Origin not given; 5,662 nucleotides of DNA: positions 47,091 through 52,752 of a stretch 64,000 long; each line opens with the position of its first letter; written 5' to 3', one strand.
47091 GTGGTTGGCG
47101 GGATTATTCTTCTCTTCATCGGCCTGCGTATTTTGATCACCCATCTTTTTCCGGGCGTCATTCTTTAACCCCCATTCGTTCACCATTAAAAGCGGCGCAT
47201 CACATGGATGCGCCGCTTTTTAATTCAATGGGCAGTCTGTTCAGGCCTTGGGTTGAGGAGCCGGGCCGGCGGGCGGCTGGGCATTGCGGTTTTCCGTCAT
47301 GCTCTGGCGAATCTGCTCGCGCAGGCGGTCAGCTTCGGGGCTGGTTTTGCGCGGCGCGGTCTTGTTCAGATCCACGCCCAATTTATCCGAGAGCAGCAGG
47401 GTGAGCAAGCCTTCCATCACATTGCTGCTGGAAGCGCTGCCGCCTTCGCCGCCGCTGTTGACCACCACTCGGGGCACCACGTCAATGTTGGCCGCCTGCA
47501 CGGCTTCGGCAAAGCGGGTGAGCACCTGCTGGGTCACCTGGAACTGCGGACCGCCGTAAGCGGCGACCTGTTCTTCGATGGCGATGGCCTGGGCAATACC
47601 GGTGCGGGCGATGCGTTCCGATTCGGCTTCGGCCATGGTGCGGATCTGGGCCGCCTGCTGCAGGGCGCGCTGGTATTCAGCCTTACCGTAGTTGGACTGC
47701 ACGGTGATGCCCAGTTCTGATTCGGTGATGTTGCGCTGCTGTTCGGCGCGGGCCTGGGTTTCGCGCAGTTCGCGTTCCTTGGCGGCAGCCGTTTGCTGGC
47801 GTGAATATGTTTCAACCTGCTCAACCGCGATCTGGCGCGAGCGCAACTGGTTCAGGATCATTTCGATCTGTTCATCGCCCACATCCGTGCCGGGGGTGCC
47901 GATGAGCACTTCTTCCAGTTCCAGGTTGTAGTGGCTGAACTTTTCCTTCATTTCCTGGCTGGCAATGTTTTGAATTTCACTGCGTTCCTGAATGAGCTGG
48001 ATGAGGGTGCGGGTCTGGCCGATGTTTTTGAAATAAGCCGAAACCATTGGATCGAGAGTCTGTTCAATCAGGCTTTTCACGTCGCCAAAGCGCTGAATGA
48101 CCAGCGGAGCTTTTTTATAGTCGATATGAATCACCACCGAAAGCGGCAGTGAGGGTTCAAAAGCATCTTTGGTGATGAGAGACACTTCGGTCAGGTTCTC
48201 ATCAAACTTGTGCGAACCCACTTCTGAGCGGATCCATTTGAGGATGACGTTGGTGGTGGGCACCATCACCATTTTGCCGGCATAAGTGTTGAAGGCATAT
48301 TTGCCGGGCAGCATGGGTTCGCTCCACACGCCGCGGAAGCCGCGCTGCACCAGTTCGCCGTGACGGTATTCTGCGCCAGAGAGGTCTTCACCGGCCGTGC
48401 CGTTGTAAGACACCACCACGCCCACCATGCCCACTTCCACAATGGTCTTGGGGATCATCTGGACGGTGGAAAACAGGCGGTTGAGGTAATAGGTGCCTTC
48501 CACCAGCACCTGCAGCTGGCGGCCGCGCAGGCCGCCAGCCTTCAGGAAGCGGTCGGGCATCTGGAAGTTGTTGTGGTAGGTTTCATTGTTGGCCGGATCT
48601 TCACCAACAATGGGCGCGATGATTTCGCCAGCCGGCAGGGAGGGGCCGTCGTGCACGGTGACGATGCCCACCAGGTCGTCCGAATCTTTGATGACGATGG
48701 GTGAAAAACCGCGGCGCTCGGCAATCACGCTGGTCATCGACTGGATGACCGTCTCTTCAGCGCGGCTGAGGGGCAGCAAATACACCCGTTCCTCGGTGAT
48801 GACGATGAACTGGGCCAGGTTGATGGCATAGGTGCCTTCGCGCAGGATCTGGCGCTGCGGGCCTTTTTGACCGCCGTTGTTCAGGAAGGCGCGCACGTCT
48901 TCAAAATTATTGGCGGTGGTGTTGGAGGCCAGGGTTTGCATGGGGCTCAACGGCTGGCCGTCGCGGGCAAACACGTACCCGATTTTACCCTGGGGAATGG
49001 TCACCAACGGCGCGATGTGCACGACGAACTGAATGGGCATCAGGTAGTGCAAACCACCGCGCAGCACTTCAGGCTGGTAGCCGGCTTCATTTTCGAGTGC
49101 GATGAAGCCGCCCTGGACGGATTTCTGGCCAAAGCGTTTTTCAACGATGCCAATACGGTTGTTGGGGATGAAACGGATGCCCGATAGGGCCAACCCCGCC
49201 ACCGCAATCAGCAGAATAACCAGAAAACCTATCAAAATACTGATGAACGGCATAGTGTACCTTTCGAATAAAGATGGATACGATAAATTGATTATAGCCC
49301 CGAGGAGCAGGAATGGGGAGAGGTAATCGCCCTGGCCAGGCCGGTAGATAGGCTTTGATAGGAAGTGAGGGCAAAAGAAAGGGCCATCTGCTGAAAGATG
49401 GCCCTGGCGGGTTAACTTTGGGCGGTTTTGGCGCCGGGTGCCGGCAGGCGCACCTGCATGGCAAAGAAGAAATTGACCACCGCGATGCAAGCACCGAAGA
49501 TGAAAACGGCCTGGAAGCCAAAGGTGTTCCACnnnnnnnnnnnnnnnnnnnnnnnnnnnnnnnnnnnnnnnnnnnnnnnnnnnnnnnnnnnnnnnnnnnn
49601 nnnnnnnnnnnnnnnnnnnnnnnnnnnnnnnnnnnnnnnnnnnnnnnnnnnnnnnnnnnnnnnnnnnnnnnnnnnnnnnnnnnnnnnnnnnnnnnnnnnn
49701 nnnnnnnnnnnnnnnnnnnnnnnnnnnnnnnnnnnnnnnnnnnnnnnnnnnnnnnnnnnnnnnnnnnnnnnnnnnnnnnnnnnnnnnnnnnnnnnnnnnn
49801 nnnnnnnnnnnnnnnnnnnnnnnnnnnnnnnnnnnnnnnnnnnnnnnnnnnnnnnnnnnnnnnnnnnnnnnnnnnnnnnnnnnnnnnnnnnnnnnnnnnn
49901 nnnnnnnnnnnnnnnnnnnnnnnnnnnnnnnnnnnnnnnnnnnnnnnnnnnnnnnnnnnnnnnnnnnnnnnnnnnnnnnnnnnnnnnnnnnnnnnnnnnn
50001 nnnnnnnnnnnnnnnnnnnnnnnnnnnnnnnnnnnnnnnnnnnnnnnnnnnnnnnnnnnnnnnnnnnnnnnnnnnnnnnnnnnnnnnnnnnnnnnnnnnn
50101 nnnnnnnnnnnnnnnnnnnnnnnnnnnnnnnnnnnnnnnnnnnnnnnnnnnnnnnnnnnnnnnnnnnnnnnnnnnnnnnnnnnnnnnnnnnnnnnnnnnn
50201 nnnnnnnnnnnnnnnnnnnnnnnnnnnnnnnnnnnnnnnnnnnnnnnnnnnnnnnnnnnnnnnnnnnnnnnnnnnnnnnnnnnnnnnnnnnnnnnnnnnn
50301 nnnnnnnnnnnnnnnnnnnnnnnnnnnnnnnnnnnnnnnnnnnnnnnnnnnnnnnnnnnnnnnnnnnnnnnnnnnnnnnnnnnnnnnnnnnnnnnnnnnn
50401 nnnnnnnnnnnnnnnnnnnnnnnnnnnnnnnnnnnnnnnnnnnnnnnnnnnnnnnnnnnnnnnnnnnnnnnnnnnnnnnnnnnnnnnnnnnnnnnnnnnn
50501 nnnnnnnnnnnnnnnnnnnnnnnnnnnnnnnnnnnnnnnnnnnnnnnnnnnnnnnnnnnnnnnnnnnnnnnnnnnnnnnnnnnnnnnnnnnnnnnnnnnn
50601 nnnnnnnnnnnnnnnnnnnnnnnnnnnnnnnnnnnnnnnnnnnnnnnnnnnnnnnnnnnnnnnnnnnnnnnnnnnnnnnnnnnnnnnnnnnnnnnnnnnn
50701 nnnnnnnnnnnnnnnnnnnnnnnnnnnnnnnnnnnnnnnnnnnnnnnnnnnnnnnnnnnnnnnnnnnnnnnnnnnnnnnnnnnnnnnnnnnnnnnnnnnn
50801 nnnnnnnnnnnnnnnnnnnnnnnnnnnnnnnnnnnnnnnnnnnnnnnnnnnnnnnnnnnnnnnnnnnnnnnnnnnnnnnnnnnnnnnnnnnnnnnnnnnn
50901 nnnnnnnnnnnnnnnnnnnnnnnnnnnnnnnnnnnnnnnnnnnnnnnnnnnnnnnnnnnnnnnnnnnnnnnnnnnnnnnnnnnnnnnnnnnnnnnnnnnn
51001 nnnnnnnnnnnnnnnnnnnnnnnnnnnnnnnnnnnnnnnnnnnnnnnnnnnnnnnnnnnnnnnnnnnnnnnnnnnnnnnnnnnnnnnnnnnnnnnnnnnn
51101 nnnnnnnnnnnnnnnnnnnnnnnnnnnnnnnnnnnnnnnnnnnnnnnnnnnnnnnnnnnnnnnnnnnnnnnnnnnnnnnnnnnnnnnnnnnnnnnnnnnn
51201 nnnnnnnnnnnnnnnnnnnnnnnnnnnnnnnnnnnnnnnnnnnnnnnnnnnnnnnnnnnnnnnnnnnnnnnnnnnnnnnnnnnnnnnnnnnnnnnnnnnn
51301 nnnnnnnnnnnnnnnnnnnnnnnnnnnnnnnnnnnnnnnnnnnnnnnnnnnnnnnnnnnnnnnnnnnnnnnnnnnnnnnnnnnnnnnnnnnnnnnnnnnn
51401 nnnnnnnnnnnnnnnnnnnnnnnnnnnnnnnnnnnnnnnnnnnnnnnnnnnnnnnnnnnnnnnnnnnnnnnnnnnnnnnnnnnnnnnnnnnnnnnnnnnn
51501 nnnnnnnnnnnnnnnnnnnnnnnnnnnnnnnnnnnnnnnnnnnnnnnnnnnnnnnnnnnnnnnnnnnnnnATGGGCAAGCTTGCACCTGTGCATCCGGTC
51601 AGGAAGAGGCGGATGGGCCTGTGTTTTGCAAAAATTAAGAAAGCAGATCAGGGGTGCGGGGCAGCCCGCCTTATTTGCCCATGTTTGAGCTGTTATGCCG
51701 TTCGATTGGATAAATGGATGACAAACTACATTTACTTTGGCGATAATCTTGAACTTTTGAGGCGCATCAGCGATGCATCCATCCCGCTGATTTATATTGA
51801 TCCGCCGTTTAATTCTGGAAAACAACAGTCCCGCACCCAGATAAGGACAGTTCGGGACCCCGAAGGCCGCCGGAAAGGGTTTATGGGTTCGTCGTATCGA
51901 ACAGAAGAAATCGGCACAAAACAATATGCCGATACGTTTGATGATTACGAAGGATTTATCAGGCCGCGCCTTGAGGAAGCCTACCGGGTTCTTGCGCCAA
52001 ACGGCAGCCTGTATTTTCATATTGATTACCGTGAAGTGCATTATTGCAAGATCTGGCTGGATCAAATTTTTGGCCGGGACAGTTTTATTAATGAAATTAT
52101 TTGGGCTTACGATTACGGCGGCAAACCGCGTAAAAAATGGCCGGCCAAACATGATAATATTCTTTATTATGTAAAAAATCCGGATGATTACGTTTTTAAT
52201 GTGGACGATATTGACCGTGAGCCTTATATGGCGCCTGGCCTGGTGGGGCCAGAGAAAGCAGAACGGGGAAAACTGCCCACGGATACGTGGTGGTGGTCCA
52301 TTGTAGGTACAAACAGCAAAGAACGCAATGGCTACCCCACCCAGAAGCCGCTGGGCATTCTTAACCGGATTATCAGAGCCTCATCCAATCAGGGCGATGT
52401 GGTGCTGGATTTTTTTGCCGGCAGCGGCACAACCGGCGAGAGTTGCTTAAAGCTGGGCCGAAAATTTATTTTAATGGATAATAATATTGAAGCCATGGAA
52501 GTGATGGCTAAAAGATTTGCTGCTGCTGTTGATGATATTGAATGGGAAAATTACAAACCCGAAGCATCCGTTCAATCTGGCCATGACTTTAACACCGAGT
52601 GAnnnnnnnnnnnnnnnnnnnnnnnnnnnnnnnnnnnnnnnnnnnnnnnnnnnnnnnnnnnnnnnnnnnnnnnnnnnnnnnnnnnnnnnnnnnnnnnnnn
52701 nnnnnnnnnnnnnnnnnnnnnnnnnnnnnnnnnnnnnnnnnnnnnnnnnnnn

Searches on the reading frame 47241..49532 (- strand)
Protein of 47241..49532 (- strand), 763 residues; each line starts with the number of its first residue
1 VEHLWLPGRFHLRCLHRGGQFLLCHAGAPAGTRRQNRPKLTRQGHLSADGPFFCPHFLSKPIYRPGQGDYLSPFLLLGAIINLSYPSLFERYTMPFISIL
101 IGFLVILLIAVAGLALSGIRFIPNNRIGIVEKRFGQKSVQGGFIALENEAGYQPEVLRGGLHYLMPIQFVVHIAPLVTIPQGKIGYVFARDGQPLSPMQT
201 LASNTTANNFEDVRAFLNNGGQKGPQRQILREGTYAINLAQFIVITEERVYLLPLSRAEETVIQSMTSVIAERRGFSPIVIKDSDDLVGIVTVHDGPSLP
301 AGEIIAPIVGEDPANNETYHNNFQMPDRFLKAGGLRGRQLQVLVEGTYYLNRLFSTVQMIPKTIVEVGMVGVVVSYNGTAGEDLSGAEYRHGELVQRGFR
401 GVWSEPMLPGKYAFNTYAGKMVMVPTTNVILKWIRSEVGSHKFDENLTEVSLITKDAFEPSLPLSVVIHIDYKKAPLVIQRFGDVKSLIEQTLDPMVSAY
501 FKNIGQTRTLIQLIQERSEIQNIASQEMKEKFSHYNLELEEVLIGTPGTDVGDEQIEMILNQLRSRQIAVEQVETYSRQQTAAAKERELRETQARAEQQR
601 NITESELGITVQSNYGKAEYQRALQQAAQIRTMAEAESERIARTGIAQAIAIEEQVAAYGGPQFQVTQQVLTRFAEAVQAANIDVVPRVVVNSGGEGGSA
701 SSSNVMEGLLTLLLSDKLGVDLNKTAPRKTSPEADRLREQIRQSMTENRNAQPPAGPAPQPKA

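Call 26: search_protein_families(library=pfam, proteins=[window:47241-49532:-], max_evalue=0.00001)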
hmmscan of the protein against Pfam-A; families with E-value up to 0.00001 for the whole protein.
window:47241-49532:- (763 aa): 1 family
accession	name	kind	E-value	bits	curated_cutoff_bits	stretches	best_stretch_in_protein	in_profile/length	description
PF01145.31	Band_7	-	5.1e-13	49.9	23.6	1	406-572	20-166/176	SPFH domain / Band 7 family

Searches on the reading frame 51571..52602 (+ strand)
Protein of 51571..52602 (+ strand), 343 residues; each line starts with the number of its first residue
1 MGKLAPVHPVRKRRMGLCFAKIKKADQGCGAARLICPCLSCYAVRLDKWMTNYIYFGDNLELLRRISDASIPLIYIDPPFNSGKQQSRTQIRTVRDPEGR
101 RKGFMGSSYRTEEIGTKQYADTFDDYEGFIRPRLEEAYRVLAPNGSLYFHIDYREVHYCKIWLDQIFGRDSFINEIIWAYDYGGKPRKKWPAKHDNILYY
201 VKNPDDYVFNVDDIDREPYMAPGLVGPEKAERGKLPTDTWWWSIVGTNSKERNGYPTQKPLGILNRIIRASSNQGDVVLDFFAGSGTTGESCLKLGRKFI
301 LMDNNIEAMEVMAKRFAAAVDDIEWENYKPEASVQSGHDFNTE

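Call 74: search_protein_families(library=pfam, proteins=[window:51571-52602:+], max_evalue=0.0001)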
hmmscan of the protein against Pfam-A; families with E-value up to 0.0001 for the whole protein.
window:51571-52602:+ (343 aa): 2 families
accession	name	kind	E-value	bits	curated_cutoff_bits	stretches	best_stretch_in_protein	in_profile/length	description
PF01555.25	N6_N4_Mtase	-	8.2e-48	163.7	26.7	1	73-312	3-219/221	DNA methylase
PF03602.21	Cons_hypoth95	-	1.7e-05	25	24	0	273-319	40-87/182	Conserved hypothetical protein 95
